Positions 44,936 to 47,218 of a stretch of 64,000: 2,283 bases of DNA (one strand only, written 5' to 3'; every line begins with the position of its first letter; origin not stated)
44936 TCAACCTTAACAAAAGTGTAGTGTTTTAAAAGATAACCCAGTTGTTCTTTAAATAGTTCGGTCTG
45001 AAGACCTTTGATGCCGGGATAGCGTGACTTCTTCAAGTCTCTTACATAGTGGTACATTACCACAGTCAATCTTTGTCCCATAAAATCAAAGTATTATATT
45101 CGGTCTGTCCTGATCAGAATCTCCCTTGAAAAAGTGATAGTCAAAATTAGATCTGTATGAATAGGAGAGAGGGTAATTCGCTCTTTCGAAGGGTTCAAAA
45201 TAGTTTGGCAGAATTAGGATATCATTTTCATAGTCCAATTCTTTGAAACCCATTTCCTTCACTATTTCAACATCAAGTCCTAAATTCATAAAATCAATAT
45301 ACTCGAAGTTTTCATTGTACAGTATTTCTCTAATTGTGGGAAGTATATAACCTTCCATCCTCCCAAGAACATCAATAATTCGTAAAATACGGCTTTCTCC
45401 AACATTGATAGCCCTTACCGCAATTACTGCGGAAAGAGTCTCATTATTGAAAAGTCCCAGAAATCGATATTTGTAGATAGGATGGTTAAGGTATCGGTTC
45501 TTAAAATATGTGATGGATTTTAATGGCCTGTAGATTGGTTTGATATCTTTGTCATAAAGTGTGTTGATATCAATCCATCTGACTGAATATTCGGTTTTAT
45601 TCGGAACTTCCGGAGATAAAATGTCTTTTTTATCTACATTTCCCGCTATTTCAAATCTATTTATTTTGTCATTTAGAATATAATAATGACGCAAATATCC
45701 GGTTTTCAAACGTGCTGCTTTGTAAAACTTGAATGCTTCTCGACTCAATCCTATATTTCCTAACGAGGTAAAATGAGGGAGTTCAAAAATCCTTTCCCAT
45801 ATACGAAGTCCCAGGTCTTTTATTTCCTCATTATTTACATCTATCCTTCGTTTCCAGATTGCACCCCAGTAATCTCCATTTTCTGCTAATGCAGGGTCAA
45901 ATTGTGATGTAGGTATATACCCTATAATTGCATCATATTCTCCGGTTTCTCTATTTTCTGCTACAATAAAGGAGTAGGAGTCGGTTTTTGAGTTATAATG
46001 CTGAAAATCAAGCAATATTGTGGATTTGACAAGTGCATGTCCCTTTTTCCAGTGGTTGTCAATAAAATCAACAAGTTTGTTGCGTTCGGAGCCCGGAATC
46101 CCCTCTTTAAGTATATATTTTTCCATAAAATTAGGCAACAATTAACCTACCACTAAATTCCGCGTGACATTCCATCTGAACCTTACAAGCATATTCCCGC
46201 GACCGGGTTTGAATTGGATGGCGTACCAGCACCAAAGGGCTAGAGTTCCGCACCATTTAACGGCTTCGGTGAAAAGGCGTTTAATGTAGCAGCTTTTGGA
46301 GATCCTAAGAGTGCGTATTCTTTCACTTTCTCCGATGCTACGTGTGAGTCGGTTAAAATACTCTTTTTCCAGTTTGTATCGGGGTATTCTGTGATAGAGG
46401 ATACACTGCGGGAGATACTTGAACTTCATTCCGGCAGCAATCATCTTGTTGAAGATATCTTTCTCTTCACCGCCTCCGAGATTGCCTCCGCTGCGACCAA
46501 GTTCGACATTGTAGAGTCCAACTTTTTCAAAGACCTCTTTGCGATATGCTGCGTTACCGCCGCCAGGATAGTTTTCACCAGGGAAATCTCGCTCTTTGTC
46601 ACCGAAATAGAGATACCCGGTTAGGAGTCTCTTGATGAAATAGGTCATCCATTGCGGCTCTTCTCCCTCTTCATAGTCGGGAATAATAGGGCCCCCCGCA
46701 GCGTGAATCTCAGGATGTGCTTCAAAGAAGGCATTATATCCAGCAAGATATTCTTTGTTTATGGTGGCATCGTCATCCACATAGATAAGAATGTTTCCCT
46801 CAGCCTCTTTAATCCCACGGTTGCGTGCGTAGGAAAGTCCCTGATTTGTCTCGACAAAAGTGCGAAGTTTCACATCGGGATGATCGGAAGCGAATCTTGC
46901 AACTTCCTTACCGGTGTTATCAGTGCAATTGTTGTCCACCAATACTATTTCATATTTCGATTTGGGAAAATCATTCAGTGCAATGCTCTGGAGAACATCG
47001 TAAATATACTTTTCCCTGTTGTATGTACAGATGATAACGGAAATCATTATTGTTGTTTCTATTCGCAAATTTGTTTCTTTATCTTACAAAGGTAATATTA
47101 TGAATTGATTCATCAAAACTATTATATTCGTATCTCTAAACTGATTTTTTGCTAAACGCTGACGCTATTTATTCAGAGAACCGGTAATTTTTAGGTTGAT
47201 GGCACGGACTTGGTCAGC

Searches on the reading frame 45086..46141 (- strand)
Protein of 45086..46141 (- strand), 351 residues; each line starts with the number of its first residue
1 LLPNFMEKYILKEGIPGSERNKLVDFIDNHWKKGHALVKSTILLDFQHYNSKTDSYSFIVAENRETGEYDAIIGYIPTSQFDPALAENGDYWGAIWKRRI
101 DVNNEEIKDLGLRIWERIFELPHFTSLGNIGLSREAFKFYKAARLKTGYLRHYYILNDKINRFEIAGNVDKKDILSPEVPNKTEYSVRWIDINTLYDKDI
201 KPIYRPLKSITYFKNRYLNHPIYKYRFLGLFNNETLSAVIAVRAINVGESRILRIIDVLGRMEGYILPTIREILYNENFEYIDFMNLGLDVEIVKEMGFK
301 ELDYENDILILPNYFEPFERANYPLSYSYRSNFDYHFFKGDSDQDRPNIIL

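Call 12: search_protein_families(library=pfam, proteins=[window:45086-46141:-], max_evalue=0.001)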
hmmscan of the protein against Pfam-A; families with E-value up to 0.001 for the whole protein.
window:45086-46141:- (351 aa): 0 families

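Call 42: search_protein_families(library=ncbifam, proteins=[window:45086-46141:-], max_evalue=0.01)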
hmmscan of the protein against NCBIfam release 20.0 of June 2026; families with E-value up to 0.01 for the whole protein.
window:45086-46141:- (351 aa): 0 families

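Call 53: search_protein_families(library=pfam, proteins=[window:45086-46141:-], max_evalue=0.01)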
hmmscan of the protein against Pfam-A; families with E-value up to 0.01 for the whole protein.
window:45086-46141:- (351 aa): 0 families

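Call 55: search_solved_structures(query=window:45086-46141:-, max_evalue=1)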
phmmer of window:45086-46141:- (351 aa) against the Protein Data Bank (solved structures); distinct sequences matched with E-value up to 1: 0.

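Call 56: find_homologous_proteins(query=window:45086-46141:-, max_evalue=0.001)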
Query window:45086-46141:- (351 aa): 367 proteins with E <= 0.001 among 2303 candidates; the best 120 are listed.
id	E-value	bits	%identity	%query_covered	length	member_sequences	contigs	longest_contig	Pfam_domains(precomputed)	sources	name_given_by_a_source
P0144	7.0e-232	787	100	99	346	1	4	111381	-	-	-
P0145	1.1e-115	405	53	96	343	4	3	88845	-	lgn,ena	-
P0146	8.0e-115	402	53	96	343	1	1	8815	-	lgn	-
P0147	9.1e-115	402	53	97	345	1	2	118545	-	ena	-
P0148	2.2e-114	401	53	96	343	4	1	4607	-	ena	-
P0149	4.6e-114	399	53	98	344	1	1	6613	-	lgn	-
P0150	2.1e-113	397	52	96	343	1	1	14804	-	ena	-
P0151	4.2e-112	393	50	98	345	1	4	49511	-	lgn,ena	-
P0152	9.7e-112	392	51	98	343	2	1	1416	-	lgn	-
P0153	2.4e-111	391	49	98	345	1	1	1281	-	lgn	-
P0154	2.4e-111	391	49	98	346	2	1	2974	-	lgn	-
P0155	2.7e-111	390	50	98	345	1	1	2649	-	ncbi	-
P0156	3.4e-111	390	50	98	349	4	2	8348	-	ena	-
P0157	5.3e-111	389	50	98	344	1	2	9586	-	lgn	-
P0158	1.5e-110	388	51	96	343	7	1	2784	-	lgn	-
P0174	1.7e-106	375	50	98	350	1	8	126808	-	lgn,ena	-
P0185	1.0e-104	369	52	98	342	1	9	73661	-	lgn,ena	-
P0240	5.3e-96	340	47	98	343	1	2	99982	-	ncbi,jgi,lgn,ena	-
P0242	1.7e-95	338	48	99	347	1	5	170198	-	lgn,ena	-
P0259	8.1e-92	326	46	95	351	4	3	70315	-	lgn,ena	-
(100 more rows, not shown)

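Call 59: find_encoding_contigs(protein=P0242, flank=6000, max_places=2)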
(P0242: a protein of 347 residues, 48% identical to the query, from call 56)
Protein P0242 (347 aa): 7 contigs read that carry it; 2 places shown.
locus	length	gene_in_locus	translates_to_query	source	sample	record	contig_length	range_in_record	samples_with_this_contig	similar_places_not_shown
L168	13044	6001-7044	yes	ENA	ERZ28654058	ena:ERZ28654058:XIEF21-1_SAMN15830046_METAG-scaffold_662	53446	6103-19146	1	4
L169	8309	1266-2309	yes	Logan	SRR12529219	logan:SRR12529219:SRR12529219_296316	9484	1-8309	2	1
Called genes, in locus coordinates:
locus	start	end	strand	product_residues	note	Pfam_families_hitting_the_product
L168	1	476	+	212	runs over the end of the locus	PF11536:DUF3226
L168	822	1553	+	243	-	-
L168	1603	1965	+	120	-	-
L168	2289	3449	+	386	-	PF02350:Epimerase_2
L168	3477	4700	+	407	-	PF03446:NAD_binding_2 (faint), PF03721:UDPG_MGDP_dh_N, PF00984:UDPG_MGDP_dh, PF03720:UDPG_MGDP_dh_C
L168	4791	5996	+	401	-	PF01041:DegT_DnrJ_EryC1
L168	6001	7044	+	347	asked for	-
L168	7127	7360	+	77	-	-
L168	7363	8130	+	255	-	PF00106:adh_short, PF01370:Epimerase (weak), PF08659:KR, PF13561:adh_short_C2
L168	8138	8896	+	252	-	PF23441:SDR (weak), PF00106:adh_short, PF08659:KR, PF13561:adh_short_C2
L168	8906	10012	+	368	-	PF08392:FAE1_CUT1_RppA, PF00195:Chal_sti_synt_N (weak), PF08545:ACP_syn_III, PF08541:ACP_syn_III_C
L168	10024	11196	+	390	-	PF14397:ATPgrasp_ST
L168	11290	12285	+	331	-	PF01522:Polysacc_deac_1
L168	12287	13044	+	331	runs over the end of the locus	PF01757:Acyl_transf_3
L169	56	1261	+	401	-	PF01041:DegT_DnrJ_EryC1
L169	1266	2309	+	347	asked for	-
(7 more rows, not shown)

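Call 60: find_encoding_contigs(protein=P0174, flank=6000, max_places=2)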
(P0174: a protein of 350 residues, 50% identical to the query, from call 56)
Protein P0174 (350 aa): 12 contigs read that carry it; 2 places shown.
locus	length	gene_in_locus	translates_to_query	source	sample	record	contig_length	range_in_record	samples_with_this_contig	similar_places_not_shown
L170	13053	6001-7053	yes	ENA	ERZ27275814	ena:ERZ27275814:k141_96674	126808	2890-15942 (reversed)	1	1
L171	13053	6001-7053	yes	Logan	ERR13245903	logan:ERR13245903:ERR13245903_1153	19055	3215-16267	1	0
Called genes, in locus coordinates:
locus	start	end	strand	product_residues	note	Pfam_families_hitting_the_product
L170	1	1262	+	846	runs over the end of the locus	PF01582:TIR (weak), PF13676:TIR_2, PF24406:nSTAND_NTPase4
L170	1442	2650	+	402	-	PF02719:Polysacc_synt_2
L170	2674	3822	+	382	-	PF01041:DegT_DnrJ_EryC1, PF01212:Beta_elim_lyase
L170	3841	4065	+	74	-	PF00550:PP-binding (weak)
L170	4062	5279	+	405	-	PF00501:AMP-binding, PF13193:AMP-binding_C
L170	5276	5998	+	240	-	PF00106:adh_short, PF08659:KR, PF13561:adh_short_C2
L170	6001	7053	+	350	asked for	-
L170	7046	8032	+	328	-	PF01522:Polysacc_deac_1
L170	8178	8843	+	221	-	PF17836:PglD_N, PF25087:GMPPB_C (faint), PF00132:Hexapep (weak)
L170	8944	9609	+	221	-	PF25087:GMPPB_C (faint), PF00132:Hexapep, PF25084:LbH_EIF2B (faint), PF14602:Hexapep_2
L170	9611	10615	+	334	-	PF03102:NeuB, PF08666:SAF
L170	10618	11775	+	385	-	PF02350:Epimerase_2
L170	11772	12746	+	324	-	PF01408:GFO_IDH_MocA, PF03807:F420_oxidored (faint)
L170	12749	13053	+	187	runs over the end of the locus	PF00132:Hexapep (weak)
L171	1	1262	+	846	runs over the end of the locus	PF01582:TIR (weak), PF13676:TIR_2, PF24406:nSTAND_NTPase4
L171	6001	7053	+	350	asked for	-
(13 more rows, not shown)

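Call 64: predict_structure(alignment_id=A4)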
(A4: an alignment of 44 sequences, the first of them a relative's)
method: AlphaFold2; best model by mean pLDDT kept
length: 346 residues; sequences in the alignment: 44
mean_pLDDT: 90.9   pTM: 0.89
mean pLDDT of the five models: 90.9, 90.5, 90.0, 88.9, 88.6
residues with pLDDT >= 90: 254; 70-90: 73; 50-70: 18; < 50: 1
segments of 3 or more residues with pLDDT < 50: none
pLDDT, mean of each block of 10 residues (from residue 1): 91 97 90 91 94 96 95 95 90 88 87 94 87 89 95 95 93 78 98 95 96 93 97 96 92 96 97 97 95 93 86 79 93 69 52
secondary structure, 60 per line:
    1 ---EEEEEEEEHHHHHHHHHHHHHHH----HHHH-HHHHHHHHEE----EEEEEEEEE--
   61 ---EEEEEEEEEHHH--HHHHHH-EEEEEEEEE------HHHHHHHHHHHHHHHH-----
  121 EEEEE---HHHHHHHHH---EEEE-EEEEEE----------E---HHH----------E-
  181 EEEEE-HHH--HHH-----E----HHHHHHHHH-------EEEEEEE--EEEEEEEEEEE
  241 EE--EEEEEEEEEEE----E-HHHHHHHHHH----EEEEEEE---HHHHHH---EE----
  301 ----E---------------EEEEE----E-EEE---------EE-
elements in order: E4-11 H12-26 H31-34 H36-43 E50-58 E64-72 H78-83 E85-93 H100-115 E121-125 H129-137 E141-144 E146-151 E181-185 H205-213 E221-227 E230-242 E245-255 H262-271 E276-282 H286-291 E321-325 E332-334

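Call 66: fold_search(model_id=the predicted structure, library=pdb)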
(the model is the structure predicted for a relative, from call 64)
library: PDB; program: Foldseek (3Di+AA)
matches with E <= 10: 1107; with E <= 0.001: 189
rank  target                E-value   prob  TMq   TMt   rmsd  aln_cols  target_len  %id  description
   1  6maz_A                1.8e-08  1.00  0.42  0.39   9.3       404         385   10  Crystal structure of N-myristoyl transferase (NMT) G386E mutant from Plasmodium vivax in complex with inhibitor IMP-03 (released 2019-06-05)
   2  2wuu                  1.9e-08  1.00  0.44  0.40  10.9       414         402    7  Structure of N-myristoyltransferase from L. donovani (released 2009-12-01)
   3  6maz_C                2.2e-08  1.00  0.42  0.39   9.2       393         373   10  Crystal structure of N-myristoyl transferase (NMT) G386E mutant from Plasmodium vivax in complex with inhibitor IMP-03 (released 2019-06-05)
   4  7rk3_A                3.1e-08  1.00  0.45  0.45   9.6       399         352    8  Crystal structure of human N-myristoyltransferase 1 fragment (residues 109-496) bound to diacylated human Arf6 octapep (released 2022-07-27)
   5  4cax                  3.1e-08  1.00  0.43  0.40  10.1       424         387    9  Crystal structure of Aspergillus fumigatus N-myristoyl transferase in complex with myristoyl CoA and a pyrazole sulphona (released 2014-09-17)
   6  6gnv                  3.3e-08  1.00  0.38  0.33  12.8       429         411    7  Crystal Structure of Leishmania major N-Myristoyltransferase (NMT) With Bound Myristoyl-CoA and a isopropyl methyl indol (released 2018-10-10)
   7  3ddd                  3.5e-08  1.00  0.44  0.52  10.1       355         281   12  Crystal structure of A Putative Acetyltransferase (NP_142035.1) from PYROCOCCUS HORIKOSHII at 2.25 A resolution (released 2008-06-24)
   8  5uut_A                4.5e-08  1.00  0.43  0.40   9.7       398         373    9  N-myristoyltransferase 1 (NMT) bound to myristoyl-CoA (released 2018-01-17)
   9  6pau_A                4.7e-08  1.00  0.44  0.43  10.5       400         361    9  Structure of Human NMT2 with myristoyl-lysine peptide and CoA products (released 2020-03-11)
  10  6f56_A                5.0e-08  1.00  0.44  0.41   9.6       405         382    8  Mutant of Human N-myristoyltransferase with bound myristoyl-CoA (released 2019-03-20)
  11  8fi5                  5.0e-08  1.00  0.43  0.38  10.6       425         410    8  Crystal Structure of Glycylpeptide N-tetradecanoyltransferase (N-myristoyl transferase) (NMT) from Leishmania major Frie (released 2022-12-28)
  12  6b1l_A                5.0e-08  1.00  0.41  0.39  10.5       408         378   10  Crystal structure of glycylpeptide N-tetradecanoyltransferase from Plasmodium vivax in complex with inhibitor IMP-0001 (released 2018-09-26)
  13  6mb0_C                5.3e-08  1.00  0.41  0.38   9.3       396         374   10  Crystal structure of N-myristoyl transferase (NMT) G386E mutant from Plasmodium vivax in complex with inhibitor IMP-10 (released 2019-06-05)
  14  6sk8_A                6.4e-08  1.00  0.44  0.40   9.3       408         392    8  DeltaC3 C-terminal truncation of HsNMT1 in complex with MyrCoA and GDCFSKPR substrates (released 2020-03-18)
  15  4qbj                  7.2e-08  1.00  0.40  0.36  10.4       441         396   10  Crystal structure of N-myristoyl transferase from Aspergillus fumigatus complexed with a synthetic inhibitor (released 2015-04-01)
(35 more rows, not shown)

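Call 68: find_encoding_contigs(protein=P0147, flank=7000, max_places=1)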
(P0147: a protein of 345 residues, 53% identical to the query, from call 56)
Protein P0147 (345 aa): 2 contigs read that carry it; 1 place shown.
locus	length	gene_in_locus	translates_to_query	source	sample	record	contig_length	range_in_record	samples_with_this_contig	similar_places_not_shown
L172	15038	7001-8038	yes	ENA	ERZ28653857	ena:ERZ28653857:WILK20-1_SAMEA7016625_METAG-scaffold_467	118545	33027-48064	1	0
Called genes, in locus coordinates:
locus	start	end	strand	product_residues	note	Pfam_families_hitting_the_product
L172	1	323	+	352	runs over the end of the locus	-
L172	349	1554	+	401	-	PF01041:DegT_DnrJ_EryC1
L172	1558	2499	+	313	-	PF00698:Acyl_transf_1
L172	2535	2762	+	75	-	-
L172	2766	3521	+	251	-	PF23441:SDR (faint), PF00106:adh_short, PF08659:KR, PF13561:adh_short_C2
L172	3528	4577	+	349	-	PF08392:FAE1_CUT1_RppA (weak), PF08545:ACP_syn_III, PF08541:ACP_syn_III_C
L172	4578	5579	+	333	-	PF08392:FAE1_CUT1_RppA (weak), PF00195:Chal_sti_synt_N, PF00108:Thiolase_N (weak), PF08545:ACP_syn_III, PF08541:ACP_syn_III_C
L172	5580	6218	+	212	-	PF00753:Lactamase_B, PF12706:Lactamase_B_2 (weak)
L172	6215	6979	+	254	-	PF23441:SDR, PF00106:adh_short, PF08659:KR, PF13561:adh_short_C2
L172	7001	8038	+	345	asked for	-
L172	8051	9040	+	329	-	PF01522:Polysacc_deac_1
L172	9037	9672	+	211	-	PF17836:PglD_N, PF25087:GMPPB_C, PF00132:Hexapep (weak), PF25084:LbH_EIF2B (weak), PF00132:Hexapep (weak), PF14602:Hexapep_2 (weak)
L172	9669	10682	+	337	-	PF03102:NeuB, PF08666:SAF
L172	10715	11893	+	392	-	PF02350:Epimerase_2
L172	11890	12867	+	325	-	PF01408:GFO_IDH_MocA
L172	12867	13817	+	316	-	PF01408:GFO_IDH_MocA, PF02894:GFO_IDH_MocA_C (faint)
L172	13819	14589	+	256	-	PF02348:CTP_transf_3 (weak)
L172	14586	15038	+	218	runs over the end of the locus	PF00132:Hexapep (weak)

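Call 69: find_encoding_contigs(protein=P0240, flank=7000, max_places=1)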
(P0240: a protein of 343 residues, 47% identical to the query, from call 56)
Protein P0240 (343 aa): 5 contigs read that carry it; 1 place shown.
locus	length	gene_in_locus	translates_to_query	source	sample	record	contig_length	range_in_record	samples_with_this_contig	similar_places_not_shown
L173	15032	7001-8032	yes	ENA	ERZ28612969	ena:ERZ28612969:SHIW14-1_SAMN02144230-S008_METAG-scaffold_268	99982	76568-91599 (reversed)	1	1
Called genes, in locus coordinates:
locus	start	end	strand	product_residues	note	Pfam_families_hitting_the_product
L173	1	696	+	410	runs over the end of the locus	PF01370:Epimerase (weak), PF02719:Polysacc_synt_2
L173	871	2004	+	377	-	PF01073:3Beta_HSD, PF01370:Epimerase, PF02719:Polysacc_synt_2, PF04321:RmlD_sub_bind (weak), PF16363:GDP_Man_Dehyd, PF07993:NAD_binding_4, PF16363:GDP_Man_Dehyd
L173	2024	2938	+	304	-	PF00483:NTP_transferase, PF12804:NTP_transf_3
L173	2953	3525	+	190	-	PF00908:dTDP_sugar_isom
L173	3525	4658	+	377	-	PF01073:3Beta_HSD, PF01370:Epimerase, PF02719:Polysacc_synt_2, PF04321:RmlD_sub_bind (faint), PF07993:NAD_binding_4, PF16363:GDP_Man_Dehyd, PF01370:Epimerase, PF16363:GDP_Man_Dehyd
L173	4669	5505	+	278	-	PF01370:Epimerase, PF04321:RmlD_sub_bind (faint), PF16363:GDP_Man_Dehyd (weak)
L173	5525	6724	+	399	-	PF01041:DegT_DnrJ_EryC1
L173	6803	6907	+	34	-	-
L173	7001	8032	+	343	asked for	-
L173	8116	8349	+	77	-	-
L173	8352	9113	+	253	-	PF00106:adh_short, PF08659:KR, PF13561:adh_short_C2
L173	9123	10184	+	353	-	PF08545:ACP_syn_III, PF08541:ACP_syn_III_C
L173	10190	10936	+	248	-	PF00106:adh_short, PF08659:KR, PF13561:adh_short_C2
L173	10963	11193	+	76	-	PF00550:PP-binding (weak)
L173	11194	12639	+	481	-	PF00501:AMP-binding, PF13193:AMP-binding_C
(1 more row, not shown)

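Call 70: find_encoding_contigs(protein=P0259, flank=7000, max_places=1)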
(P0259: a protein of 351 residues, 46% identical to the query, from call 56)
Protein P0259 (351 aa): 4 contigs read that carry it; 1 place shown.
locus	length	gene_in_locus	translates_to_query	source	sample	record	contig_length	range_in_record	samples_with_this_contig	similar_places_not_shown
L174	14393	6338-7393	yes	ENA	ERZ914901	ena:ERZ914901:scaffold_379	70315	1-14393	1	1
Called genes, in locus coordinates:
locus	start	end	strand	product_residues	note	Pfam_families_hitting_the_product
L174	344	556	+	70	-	-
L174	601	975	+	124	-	-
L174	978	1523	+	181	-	-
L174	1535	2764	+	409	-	PF01370:Epimerase (weak), PF02719:Polysacc_synt_2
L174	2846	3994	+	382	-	PF01041:DegT_DnrJ_EryC1, PF01212:Beta_elim_lyase (weak)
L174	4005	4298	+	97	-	-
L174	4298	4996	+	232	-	PF00106:adh_short, PF01370:Epimerase (weak), PF13561:adh_short_C2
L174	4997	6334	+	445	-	PF00501:AMP-binding, PF23562:AMP-binding_C_3 (weak), PF13193:AMP-binding_C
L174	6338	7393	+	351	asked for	-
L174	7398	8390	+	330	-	PF01522:Polysacc_deac_1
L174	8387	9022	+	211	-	PF17836:PglD_N, PF25087:GMPPB_C, PF25084:LbH_EIF2B (weak), PF00132:Hexapep (weak), PF14602:Hexapep_2 (weak)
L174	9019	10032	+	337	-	PF03102:NeuB, PF08666:SAF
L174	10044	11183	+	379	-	PF02350:Epimerase_2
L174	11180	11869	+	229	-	PF02348:CTP_transf_3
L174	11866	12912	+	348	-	PF00483:NTP_transferase, PF12804:NTP_transf_3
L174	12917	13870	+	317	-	PF01408:GFO_IDH_MocA (weak)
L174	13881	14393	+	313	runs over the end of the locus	-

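Call 71: find_encoding_contigs(protein=P0185, flank=7000, max_places=1)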
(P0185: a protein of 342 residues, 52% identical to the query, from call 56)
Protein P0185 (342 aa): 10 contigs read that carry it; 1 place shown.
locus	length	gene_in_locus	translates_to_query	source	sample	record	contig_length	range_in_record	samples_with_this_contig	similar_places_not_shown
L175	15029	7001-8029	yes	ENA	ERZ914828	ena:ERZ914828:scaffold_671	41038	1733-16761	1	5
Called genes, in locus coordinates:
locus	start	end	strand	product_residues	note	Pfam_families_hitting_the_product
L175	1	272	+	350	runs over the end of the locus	PF00069:Pkinase, PF07714:PK_Tyr_Ser-Thr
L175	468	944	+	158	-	-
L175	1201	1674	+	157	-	-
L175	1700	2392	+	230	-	PF02719:Polysacc_synt_2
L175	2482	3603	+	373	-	PF13859:BNR_3, PF13088:BNR_2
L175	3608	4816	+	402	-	PF01041:DegT_DnrJ_EryC1, PF01212:Beta_elim_lyase (weak), PF01041:DegT_DnrJ_EryC1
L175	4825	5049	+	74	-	-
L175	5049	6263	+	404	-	PF00501:AMP-binding, PF13193:AMP-binding_C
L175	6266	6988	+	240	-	PF00106:adh_short, PF01370:Epimerase (weak), PF08659:KR, PF13561:adh_short_C2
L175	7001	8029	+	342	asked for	-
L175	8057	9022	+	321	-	PF01522:Polysacc_deac_1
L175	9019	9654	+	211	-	PF17836:PglD_N, PF25084:LbH_EIF2B, PF25087:GMPPB_C, PF00132:Hexapep (weak), PF25084:LbH_EIF2B (weak), PF00132:Hexapep, PF14602:Hexapep_2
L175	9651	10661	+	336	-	PF03102:NeuB, PF08666:SAF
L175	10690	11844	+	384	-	PF02350:Epimerase_2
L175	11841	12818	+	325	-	PF01408:GFO_IDH_MocA, PF02254:TrkA_N (faint), PF03435:Sacchrp_dh_NADP (weak)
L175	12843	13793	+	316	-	PF01408:GFO_IDH_MocA, PF02894:GFO_IDH_MocA_C (faint)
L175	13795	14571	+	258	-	PF02348:CTP_transf_3 (weak)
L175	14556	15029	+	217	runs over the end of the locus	PF00132:Hexapep (weak)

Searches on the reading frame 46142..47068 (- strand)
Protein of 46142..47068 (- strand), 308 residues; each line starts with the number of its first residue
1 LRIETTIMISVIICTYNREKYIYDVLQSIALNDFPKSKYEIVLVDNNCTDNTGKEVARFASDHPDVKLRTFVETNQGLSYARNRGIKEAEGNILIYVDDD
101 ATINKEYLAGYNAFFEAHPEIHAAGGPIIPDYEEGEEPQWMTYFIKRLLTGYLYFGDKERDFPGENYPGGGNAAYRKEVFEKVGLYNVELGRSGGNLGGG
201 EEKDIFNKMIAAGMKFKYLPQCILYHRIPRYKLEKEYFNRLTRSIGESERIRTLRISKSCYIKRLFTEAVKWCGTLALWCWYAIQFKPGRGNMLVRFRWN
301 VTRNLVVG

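Call 12: search_protein_families(library=pfam, proteins=[window:46142-47068:-], max_evalue=0.001)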
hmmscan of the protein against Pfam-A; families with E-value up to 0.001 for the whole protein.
window:46142-47068:- (308 aa): 4 families
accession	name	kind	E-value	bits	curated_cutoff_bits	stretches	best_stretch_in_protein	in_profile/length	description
PF00535.33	Glycos_transf_2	-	6.6e-29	101.4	23.3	1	10-183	1-167/168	Glycosyl transferase family 2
PF13641.12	Glyco_tranf_2_3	-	2.9e-17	63.9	27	1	9-244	3-227/230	Glycosyltransferase like family 2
PF10111.15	Glyco_tranf_2_2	-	2.3e-09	37.6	27.3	1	10-108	1-99/276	Glycosyltransferase like family 2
PF13632.12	Glyco_trans_2_3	-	4.2e-08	33.7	27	1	94-278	2-176/198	Glycosyl transferase family group 2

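Call 42: search_protein_families(library=ncbifam, proteins=[window:46142-47068:-], max_evalue=0.01)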
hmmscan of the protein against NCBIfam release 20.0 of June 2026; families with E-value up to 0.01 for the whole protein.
window:46142-47068:- (308 aa): 26 families (the best 25 are shown)
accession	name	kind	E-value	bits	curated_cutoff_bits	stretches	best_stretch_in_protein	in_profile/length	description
NF038302.1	EPS_HpsE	equivalog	1.7e-39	135.6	300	1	9-285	3-279/307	hormogonium polysaccharide biosynthesis glycosyltransferase HpsE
NF041875.1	EPS_EpsD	equivalog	2.7e-30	105.9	370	1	9-235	1-215/325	exopolysaccharide biosynthesis glycosyltransferase EpsD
NF041394.1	GtaseAglG_Halo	equivalog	3.7e-24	85.6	440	1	8-254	2-243/304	glucosyl-dolichyl phosphate glucuronosyltransferase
NF038299.1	EPS_HpsN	equivalog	1e-20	73.9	425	1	8-129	2-120/317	hormogonium polysaccharide biosynthesis glycosyltransferase HpsN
TIGR03111.1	glyc2_xrt_Gpos1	hypoth_equivalog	1.3e-19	70.3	363.95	1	8-189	50-236/439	TIGR03111 family XrtG-associated glycosyltransferase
NF007482.0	PRK10073.1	equivalog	2.2e-16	59.8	423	1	5-106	4-101/334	glycosyltransferase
TIGR03965.1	mycofact_glyco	equivalog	5.9e-16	58.4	280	1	8-239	75-291/467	mycofactocin biosynthesis glycosyltransferase MftF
TIGR03937.1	PgaC_IcaA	equivalog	2.4e-14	53.1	422.3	1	4-126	42-161/407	poly-beta-1,6-N-acetyl-D-glucosamine synthase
NF047683.1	TeichurnBiosyTuaG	equivalog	4.1e-13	49.6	400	1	6-115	5-111/252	teichuronic acid biosynthesis protein TuaG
NF050050.1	ProtGlycPglI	equivalog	3.7e-12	46.2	500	1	8-105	3-98/306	GalNAc(5)-diNAcBac-PP-undecaprenol beta-1,3-glucosyltransferase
NF053739.1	GlytfEpsEBac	equivalog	9.3e-09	34.6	450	1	9-137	3-129/265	glycosyltransferase EpsE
TIGR04242.1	nodulat_NodC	equivalog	2.8e-08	33.2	550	1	6-229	47-267/395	chitooligosaccharide synthase NodC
TIGR04283.1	glyco_like_mftF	equivalog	3.8e-08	33.2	182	1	9-115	1-97/221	TIGR04283 family arsenosugar biosynthesis glycosyltransferase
NF047588.1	GlcsyltransPgfSStrep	equivalog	2.7e-07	30.1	500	1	8-101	2-96/308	glycosyltransferase PgfS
TIGR04440.1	glyco_TIGR04440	domain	4.6e-07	29.8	70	1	9-128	2-119/215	TIGR00180 family glycosyltransferase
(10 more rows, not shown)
